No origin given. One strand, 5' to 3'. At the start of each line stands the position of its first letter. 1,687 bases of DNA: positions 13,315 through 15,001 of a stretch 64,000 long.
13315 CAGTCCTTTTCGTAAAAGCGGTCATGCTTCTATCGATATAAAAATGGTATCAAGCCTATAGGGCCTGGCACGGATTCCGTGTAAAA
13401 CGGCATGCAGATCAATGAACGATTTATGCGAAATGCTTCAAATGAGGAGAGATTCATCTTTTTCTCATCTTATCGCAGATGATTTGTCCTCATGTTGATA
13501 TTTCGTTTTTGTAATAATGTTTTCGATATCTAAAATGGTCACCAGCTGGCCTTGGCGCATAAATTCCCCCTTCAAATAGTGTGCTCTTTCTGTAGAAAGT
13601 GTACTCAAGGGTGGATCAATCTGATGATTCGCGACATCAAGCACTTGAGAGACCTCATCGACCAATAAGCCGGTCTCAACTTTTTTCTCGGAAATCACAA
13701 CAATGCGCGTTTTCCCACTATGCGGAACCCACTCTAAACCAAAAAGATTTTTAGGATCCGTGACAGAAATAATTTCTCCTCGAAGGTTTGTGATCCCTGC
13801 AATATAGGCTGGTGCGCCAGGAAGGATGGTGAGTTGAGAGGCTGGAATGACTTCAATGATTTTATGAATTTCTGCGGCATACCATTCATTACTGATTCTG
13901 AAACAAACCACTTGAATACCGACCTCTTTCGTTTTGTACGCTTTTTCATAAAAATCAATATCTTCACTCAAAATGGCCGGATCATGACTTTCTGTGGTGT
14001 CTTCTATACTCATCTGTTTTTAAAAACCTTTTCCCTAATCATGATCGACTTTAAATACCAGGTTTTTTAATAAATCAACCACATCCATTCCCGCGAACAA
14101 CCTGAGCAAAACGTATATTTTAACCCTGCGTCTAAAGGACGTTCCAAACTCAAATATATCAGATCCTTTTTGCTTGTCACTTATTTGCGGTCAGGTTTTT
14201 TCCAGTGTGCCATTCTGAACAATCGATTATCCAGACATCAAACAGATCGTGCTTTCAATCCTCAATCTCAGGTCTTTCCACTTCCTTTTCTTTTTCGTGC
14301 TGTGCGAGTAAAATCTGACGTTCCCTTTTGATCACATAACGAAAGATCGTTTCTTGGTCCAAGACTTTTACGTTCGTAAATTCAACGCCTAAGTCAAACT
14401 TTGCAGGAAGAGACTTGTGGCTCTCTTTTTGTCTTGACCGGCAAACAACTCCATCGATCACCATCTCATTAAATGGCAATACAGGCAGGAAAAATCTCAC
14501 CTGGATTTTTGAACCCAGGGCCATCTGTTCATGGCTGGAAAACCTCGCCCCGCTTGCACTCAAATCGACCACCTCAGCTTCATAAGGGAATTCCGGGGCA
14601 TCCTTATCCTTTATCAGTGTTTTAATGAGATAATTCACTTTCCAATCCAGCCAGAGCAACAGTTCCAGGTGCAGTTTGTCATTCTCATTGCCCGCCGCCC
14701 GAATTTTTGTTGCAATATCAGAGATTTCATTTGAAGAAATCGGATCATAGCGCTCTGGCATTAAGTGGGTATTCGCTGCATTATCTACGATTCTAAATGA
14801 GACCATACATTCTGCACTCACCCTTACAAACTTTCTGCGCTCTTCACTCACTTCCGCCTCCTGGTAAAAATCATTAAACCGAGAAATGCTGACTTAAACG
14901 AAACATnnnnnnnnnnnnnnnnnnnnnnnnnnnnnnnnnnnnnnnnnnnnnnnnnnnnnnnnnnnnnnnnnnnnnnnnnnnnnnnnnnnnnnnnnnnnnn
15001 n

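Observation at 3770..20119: Receptor-less Frz-like chemosensory operon inside a PATAN/GAF, c-di-GMP and MglA/MglB supercluster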

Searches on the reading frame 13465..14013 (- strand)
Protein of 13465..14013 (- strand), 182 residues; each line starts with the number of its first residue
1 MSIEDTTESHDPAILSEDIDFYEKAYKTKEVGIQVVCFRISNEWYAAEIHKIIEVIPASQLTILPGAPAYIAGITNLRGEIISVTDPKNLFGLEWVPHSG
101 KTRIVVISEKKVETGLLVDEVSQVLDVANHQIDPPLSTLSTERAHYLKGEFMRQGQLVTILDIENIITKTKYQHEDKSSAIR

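Call 3: search_protein_families(library=pfam, proteins=[window:13465-14013:-], max_evalue=0.01)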
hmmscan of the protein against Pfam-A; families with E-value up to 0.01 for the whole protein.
window:13465-14013:- (182 aa): 1 family
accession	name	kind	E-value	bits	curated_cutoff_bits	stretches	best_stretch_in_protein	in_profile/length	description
PF01584.24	CheW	-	9.1e-33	113.2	23.5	1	34-169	1-136/138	CheW-like domain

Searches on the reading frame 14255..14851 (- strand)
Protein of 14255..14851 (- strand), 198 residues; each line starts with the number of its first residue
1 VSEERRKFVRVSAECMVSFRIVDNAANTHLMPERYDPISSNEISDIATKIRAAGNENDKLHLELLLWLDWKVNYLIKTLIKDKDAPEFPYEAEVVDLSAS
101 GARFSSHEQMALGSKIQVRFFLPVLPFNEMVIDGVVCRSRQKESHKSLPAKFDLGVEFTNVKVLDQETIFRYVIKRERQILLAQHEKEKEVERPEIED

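Call 4: search_protein_families(library=pfam, proteins=[window:14255-14851:-], max_evalue=0.01)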
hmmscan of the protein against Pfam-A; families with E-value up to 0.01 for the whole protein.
window:14255-14851:- (198 aa): 1 family
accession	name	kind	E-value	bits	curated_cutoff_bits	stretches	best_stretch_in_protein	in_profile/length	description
PF07238.19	PilZ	-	1e-12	48.7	22.5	1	77-174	13-101/102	PilZ domain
